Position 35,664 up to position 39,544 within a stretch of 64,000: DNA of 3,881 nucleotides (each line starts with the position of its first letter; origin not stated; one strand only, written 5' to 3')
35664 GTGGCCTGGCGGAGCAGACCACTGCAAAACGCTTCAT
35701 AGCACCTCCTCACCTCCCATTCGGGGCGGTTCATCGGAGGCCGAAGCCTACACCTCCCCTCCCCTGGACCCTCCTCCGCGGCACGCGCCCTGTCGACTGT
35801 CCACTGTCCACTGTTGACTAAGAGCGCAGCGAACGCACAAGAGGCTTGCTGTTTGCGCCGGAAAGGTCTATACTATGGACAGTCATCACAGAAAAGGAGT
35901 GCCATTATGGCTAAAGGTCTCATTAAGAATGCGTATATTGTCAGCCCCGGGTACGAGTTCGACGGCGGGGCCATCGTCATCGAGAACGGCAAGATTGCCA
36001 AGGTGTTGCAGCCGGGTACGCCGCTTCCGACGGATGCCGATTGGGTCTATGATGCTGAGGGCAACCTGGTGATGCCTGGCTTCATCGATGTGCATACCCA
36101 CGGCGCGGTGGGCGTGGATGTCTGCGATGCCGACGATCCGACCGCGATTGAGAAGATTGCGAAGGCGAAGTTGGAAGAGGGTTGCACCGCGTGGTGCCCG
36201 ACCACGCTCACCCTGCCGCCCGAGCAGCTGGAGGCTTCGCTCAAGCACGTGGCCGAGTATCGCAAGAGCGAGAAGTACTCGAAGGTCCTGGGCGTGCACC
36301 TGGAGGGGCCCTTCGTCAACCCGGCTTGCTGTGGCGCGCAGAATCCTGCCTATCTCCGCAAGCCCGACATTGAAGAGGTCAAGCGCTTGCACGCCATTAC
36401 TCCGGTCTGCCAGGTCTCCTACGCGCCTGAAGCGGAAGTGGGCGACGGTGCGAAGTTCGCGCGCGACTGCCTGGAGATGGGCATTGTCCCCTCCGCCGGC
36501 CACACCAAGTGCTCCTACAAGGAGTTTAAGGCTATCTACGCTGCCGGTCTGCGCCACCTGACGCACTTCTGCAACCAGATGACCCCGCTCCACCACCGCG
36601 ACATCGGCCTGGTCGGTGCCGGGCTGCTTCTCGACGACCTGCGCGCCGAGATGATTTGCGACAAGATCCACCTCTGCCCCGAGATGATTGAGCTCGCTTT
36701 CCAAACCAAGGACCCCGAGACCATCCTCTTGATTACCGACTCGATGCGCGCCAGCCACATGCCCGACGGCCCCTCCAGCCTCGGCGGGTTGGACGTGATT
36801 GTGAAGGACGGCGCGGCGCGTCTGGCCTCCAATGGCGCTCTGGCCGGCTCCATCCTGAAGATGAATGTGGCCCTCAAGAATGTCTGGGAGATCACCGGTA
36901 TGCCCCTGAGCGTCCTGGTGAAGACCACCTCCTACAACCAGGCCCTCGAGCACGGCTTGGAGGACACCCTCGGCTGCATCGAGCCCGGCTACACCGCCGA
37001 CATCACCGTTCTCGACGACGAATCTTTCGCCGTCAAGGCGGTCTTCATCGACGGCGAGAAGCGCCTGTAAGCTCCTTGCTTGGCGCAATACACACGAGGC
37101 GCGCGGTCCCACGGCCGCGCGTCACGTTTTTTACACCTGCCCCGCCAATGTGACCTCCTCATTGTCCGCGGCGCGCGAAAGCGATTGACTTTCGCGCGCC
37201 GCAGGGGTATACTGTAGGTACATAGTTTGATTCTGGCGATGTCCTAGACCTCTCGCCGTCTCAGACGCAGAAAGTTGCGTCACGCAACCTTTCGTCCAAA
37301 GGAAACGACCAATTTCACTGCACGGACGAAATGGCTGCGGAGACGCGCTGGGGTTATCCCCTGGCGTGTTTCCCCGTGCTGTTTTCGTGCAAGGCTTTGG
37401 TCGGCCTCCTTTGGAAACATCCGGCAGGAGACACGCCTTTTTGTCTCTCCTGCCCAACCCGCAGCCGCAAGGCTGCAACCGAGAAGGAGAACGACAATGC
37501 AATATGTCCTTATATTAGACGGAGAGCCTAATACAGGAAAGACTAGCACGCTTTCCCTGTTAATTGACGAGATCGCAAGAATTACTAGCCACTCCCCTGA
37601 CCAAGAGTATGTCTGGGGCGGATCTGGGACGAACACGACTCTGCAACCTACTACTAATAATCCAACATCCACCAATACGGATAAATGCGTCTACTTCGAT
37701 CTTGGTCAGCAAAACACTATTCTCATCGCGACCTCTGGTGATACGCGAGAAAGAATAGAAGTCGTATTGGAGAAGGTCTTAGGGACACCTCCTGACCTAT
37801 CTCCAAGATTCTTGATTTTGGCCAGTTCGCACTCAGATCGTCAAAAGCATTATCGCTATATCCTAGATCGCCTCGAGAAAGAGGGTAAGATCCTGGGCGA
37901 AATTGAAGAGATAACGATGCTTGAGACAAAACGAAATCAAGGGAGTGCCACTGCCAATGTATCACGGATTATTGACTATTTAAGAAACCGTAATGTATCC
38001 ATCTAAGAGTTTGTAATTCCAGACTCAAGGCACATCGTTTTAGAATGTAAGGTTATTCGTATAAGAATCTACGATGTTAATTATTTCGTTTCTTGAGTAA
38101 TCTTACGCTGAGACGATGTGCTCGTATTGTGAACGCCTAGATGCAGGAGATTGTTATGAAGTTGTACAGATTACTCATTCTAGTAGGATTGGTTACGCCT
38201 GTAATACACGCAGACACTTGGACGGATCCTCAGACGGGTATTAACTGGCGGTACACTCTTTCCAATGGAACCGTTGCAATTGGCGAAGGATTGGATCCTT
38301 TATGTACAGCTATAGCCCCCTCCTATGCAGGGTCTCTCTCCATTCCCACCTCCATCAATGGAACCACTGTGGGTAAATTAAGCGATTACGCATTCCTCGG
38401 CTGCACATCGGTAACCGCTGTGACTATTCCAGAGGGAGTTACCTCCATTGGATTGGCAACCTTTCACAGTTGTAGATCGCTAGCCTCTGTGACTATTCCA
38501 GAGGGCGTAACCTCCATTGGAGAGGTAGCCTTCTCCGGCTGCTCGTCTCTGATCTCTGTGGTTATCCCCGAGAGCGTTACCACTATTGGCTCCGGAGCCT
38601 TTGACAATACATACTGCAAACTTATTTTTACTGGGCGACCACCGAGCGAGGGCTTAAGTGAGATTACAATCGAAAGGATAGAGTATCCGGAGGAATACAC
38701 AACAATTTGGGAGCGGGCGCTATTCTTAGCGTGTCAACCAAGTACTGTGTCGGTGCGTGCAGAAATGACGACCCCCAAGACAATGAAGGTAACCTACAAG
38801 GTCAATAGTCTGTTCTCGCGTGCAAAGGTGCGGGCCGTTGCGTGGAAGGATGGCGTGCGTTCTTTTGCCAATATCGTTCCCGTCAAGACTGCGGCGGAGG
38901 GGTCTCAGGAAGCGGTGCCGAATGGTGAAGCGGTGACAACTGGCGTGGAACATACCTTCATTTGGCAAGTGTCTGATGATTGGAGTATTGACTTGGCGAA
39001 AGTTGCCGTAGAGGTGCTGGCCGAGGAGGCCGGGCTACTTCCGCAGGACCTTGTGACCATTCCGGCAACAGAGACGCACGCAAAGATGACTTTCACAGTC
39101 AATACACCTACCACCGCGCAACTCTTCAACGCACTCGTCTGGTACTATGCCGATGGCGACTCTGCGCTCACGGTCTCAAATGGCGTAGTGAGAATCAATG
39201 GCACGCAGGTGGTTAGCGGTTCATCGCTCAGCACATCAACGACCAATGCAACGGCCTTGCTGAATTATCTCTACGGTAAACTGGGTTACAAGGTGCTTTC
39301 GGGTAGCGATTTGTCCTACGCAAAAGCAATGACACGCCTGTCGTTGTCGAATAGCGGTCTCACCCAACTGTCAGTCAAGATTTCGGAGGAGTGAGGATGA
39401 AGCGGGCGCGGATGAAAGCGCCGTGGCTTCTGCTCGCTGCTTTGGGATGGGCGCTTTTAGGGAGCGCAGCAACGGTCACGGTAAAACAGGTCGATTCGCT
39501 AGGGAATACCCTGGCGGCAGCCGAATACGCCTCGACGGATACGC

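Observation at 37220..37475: Two paralogous, promoter-proximal structured RNAs with compensatory base changes (unassigned RNA family)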

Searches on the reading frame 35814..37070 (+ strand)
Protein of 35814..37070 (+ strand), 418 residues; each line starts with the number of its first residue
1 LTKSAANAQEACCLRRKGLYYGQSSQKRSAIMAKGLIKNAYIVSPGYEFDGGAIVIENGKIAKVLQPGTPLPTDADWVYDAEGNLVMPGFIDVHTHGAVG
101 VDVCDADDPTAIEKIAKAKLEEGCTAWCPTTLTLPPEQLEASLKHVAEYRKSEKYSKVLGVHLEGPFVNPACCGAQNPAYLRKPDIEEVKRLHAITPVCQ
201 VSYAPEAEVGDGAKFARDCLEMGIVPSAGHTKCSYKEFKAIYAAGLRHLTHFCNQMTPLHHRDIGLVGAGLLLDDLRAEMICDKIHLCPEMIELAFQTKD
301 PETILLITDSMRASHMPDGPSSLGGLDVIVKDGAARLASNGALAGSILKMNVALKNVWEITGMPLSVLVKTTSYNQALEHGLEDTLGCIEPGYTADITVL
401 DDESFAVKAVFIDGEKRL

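Call 18: search_protein_families(library=pfam, proteins=[window:35814-37070:+], max_evalue=0.01)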
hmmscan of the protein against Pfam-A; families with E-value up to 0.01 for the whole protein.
window:35814-37070:+ (418 aa): 2 families
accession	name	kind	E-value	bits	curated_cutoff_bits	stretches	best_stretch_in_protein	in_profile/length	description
PF01979.26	Amidohydro_1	-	2.3e-21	76.9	25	1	85-415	1-343/345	Amidohydrolase family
PF07969.17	Amidohydro_3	-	1.6e-14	54.7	29.7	2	78-117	2-46/472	Amidohydrolase family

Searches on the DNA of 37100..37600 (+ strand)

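Call 5: search_rna_families(source=window, start=37100, end=37600, threshold=evalue, max_evalue=10, show_alignments=3)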
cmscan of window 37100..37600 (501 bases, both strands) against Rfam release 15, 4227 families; matches with E-value up to 10: 5.
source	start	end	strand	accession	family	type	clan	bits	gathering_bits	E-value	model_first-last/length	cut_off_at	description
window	37435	37492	-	RF02974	Fibro-purF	Cis-reg;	-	18.6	60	0.08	1-75/75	no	Fibro-purF RNA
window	37287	37370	+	RF01521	CC1840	Gene; sRNA;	-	16.5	50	9.1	1-95/95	no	caulobacter sRNA CC1840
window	37314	37396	+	RF04002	MIR6143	Gene; miRNA;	-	15.1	75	6.8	1-89/89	no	MIR6143 microRNA precursor family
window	37100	37134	+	RF02100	tfoR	Gene; sRNA;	-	15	70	0.54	66-101/101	5'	Translational regulator of tfoXVC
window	37100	37129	+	RF02869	ncS025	Gene; sRNA;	-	15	46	4.1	56-85/85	5'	Burkholderia sRNA 25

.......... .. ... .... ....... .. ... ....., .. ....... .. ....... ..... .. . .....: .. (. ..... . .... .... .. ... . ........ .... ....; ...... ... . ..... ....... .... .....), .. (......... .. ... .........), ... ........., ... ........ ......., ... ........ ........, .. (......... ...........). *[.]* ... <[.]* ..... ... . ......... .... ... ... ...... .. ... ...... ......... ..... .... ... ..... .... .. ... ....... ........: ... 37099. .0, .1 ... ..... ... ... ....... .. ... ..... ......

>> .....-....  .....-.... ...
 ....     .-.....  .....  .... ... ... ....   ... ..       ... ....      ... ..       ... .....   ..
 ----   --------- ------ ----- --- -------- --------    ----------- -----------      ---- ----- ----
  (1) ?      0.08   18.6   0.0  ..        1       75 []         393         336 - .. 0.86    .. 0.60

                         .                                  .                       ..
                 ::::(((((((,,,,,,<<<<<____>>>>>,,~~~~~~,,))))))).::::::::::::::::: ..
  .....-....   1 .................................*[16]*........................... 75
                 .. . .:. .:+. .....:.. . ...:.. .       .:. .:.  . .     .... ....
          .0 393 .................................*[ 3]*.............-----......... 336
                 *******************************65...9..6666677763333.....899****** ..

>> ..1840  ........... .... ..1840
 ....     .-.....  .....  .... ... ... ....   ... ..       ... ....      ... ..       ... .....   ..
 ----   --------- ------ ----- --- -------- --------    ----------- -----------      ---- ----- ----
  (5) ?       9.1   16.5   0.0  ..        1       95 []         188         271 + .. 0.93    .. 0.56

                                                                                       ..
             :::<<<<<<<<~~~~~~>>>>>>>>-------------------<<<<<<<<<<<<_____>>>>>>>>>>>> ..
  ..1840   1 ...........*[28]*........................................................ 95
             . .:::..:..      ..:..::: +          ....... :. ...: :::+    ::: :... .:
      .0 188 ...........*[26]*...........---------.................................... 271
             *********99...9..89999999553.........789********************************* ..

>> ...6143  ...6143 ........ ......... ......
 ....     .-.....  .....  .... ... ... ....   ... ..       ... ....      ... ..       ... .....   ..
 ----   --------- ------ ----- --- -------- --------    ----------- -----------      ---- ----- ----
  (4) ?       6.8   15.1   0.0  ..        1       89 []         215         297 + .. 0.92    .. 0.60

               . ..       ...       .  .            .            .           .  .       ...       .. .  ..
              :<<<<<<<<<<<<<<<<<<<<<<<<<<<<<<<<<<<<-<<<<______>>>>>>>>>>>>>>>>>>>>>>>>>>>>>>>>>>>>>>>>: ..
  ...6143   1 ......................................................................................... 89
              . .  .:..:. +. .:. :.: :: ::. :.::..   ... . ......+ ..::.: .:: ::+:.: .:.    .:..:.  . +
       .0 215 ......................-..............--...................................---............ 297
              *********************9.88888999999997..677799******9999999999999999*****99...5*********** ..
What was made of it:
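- On Any Rfam 15 family (4227 models, including riboswitches, T-box, EAR, 6S, SRP, tmRNA, RNase P, Acido-Lenti-1): In a permissive scan of the region around copy A (37100-37600), the best hit was 18.6 bits against a threshold of 60, on the wrong strand (call 5).
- On T-box leader: No T-box hit, even at E up to 10, in the scanned region around copy A (37100-37600) (call 5).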

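Call 20: search_dna_similar(query=window:37180-37460:+, collection=phages, mode=distant, max_evalue=0.01)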
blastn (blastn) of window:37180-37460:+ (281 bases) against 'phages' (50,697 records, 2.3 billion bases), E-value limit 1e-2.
No match.

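Call 21: search_dna_similar(query=window:37180-37460:+, collection=plasmids, mode=distant, max_evalue=0.01)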
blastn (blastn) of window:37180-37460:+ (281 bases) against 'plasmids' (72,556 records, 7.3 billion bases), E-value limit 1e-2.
No match.
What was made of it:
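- Tried and rejected: Phage and plasmid collections. blastn in distant mode found nothing (calls 20, 21).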

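Call 73: build_rna_model(alignment_id=A5, structure=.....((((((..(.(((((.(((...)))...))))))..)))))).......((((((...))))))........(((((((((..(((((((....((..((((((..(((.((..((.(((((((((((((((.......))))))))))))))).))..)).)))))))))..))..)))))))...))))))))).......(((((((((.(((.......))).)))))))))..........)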
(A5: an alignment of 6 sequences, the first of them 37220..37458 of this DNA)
Model R1 built from alignment A5 (6 sequences, 251 columns); structure: as given.
model positions 240; base pairs 79; branch points 3; effective number of sequences 0.79; information 0.59 bits per position. Calibrated on 0.2 Mb of random sequence (short: E-values are rough).
structure used (alignment columns):
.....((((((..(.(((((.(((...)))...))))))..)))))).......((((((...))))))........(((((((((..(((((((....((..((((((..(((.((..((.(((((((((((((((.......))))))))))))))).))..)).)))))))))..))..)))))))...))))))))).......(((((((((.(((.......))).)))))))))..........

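Call 74: search_with_rna_model(model_id=R1, sources=[window, L031, L032, L033, L034, L042, L044, L045, L046, L047, L048, L049, L050, L051], max_evalue=1, make_alignment=true, show_alignments=0)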
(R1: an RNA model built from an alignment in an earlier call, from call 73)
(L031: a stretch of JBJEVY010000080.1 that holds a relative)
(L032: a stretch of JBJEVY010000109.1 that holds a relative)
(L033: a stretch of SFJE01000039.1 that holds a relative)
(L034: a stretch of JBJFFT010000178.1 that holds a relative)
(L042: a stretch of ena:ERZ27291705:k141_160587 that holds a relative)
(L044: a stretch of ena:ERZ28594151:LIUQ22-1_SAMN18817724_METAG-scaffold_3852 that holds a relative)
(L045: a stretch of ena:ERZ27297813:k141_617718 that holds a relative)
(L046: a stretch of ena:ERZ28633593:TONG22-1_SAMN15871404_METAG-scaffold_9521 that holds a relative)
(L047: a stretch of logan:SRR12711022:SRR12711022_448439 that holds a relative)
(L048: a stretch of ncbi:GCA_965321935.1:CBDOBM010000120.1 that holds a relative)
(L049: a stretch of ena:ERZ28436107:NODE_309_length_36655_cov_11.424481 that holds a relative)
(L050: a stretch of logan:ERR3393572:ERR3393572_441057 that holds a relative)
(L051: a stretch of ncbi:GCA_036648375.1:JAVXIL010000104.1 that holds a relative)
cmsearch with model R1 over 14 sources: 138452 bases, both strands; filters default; matches with E-value up to 1: 15.
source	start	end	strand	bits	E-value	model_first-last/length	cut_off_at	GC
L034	2508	2748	+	272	3.1e-76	1-240/240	no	0.56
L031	7108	7346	+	271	6e-76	1-240/240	no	0.57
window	37220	37456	+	269.9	1.2e-75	1-240/240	no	0.55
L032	2874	3112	+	267.9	4.7e-75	1-240/240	no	0.55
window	56945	57180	+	264.9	3.3e-74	1-240/240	no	0.55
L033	672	914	+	262.8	1.3e-73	1-240/240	no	0.56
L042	3668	3919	+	115.6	1.6e-31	1-240/240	no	0.5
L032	2910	3152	-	42.8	1e-10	1-240/240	no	0.58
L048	2741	2952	+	41.6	2.3e-10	1-240/240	no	0.4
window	56996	57190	-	40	6.6e-10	1-240/240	no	0.54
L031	7159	7373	-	38.4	1.9e-09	1-240/240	no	0.58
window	37256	37496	-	36.9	5e-09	1-240/240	no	0.58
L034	2548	2769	-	36.5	6.5e-09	1-240/240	no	0.57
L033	723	940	-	32.2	1.1e-07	1-240/240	no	0.57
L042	3756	3867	-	8.3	0.73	84-192/240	no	0.53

Alignment A6: 15 matches aligned to the model, 304 columns, each read 5' to 3' on its own strand. Consensus structure (alignment columns), stored with it:
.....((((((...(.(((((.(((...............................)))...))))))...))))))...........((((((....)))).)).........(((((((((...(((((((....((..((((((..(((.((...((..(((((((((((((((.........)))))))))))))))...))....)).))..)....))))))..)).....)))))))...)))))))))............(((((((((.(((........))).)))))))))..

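Call 82: search_with_rna_model(model_id=R1, sources=[L052, L053, L054, L055, L056], max_evalue=10, filters=off)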
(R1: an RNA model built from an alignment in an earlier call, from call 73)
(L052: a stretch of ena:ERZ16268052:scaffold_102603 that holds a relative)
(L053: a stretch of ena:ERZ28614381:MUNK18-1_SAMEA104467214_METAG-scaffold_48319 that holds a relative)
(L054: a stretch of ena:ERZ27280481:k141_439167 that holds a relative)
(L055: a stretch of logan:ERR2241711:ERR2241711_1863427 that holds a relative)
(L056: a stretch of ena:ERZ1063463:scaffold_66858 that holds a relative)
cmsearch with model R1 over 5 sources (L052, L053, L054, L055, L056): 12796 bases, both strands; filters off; matches with E-value up to 10: 21.
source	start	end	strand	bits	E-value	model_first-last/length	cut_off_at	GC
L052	969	989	+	4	1.2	17-37/240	no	0.71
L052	2022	2060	-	3.6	1.5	120-158/240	no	0.62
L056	3761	3789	+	3.3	1.9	13-41/240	no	0.76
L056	2120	2138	-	3.2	1.9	130-148/240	no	0.74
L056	1793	1817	+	3.1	2.1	210-234/240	no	0.64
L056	788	819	+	2.9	2.4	124-154/240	no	0.72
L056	2265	2279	+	2.9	2.5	55-69/240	no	1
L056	1350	1371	-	2.8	2.6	48-69/240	no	0.64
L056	2683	2744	+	2.1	4.1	115-164/240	no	0.69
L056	2265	2281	-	1.8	5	53-69/240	no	0.94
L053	1817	1845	+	1.7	5.1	207-237/240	no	0.72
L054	1568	1596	+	1.7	5.1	207-237/240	no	0.72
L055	1264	1292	+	1.7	5.1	207-237/240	no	0.72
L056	846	1099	+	1.6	5.5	1-240/240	no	0.63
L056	3101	3128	-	1.6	5.7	126-152/240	no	0.57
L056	3100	3129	+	1.5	5.9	125-153/240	no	0.57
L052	404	426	+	1.4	6.5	128-150/240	no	0.61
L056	1313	1470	+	1.2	7.1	1-240/240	no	0.59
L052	1118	1217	+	1.2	7.3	1-240/240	no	0.62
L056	922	952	-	0.9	8.7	11-42/240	no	0.61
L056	2123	2184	+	0.9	9.1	99-177/240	no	0.73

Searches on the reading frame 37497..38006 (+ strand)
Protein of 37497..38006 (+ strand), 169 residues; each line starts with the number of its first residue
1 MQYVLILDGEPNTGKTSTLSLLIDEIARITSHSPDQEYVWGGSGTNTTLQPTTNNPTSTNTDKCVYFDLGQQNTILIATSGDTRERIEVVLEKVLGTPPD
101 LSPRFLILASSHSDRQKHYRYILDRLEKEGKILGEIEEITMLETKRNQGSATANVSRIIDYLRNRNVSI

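Call 17: search_protein_families(library=pfam, proteins=[window:37497-38006:+], max_evalue=0.01)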
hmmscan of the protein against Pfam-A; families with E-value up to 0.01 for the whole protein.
window:37497-38006:+ (169 aa): 0 families

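Call 19: find_encoding_contigs(protein=window:37497-38006:+, flank=3000, max_places=6)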
Protein window:37497-38006:+ (169 aa): 5 contigs read that carry it; 4 places shown.
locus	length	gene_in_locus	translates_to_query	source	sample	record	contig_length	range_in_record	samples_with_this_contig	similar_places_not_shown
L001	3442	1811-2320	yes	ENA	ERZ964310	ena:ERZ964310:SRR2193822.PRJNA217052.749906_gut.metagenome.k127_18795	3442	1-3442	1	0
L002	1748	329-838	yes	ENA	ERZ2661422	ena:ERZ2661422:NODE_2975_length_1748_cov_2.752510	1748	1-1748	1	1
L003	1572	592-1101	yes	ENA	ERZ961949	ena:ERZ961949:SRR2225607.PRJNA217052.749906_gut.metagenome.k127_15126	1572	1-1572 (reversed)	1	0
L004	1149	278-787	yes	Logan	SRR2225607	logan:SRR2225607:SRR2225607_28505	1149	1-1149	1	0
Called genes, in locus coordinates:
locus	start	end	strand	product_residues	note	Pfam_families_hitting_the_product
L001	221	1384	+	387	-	PF07969:Amidohydro_3, PF01979:Amidohydro_1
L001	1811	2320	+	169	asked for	-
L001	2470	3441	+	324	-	?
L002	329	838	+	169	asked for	-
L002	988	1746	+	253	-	?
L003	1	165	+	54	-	?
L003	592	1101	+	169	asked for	-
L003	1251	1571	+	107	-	?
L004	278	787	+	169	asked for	-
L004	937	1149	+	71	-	?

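Call 22: find_homologous_proteins(query=window:37497-38006:+)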
Query window:37497-38006:+ (169 aa): 2 proteins with E <= 0.001 among 61 candidates.
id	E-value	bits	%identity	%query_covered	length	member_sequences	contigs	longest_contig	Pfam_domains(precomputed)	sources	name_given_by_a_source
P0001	7.3e-104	362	99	100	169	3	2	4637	-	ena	-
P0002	1.8e-84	299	86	100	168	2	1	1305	-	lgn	-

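Call 24: find_encoding_contigs(protein=P0002, flank=3000)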
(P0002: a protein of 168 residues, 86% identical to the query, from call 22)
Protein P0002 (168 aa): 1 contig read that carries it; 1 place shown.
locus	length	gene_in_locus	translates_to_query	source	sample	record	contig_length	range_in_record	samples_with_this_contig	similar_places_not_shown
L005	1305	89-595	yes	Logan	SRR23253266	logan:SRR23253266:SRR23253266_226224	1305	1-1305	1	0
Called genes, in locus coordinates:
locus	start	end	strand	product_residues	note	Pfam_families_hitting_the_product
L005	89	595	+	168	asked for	-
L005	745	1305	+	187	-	?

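Call 25: find_encoding_contigs(protein=P0001, flank=5000)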
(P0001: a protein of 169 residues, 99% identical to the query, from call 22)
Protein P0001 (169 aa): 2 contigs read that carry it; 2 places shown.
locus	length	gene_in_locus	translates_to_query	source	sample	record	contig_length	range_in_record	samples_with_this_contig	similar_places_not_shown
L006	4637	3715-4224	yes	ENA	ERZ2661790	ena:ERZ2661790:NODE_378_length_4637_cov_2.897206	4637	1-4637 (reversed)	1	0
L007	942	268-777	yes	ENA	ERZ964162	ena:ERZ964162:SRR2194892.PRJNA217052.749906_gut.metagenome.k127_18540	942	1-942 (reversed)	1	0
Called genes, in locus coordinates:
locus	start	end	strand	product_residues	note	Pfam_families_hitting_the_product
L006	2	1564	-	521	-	?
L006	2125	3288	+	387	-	PF07969:Amidohydro_3, PF01979:Amidohydro_1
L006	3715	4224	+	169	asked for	-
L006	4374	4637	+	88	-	?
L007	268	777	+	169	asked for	-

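Call 85: search_protein_families(library=padloc, proteins=[window:37497-38006:+], max_evalue=0.01)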
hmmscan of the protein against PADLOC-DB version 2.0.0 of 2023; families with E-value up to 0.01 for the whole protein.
window:37497-38006:+ (169 aa): 1 family
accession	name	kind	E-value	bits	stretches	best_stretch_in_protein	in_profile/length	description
PDLC04140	mad8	-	0.0019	15.8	1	5-126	30-100/314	mads_8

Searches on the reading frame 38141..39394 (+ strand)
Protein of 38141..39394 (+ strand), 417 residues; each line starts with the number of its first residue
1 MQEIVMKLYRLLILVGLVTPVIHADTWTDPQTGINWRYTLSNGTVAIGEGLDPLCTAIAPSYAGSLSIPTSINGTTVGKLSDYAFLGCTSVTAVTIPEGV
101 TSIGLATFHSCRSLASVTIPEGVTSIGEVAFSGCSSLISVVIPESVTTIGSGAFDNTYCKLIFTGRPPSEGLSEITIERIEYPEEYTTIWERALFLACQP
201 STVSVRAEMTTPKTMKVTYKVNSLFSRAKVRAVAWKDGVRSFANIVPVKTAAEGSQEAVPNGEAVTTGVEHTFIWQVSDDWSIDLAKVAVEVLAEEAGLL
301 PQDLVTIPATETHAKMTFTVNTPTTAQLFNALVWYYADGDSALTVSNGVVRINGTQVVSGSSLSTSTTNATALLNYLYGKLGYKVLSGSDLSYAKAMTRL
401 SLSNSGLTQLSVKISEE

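Call 17: search_protein_families(library=pfam, proteins=[window:38141-39394:+], max_evalue=0.01)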
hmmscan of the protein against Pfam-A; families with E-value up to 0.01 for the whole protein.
window:38141-39394:+ (417 aa): 1 family
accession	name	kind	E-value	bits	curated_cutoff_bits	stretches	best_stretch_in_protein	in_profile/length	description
PF13306.12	LRR_5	-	5.2e-24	85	27.7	1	75-159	20-103/127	BspA type Leucine rich repeat region (6 copies)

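Call 85: search_protein_families(library=padloc, proteins=[window:38141-39394:+], max_evalue=0.01)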
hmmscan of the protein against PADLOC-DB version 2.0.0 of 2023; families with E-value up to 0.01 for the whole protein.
window:38141-39394:+ (417 aa): 0 families
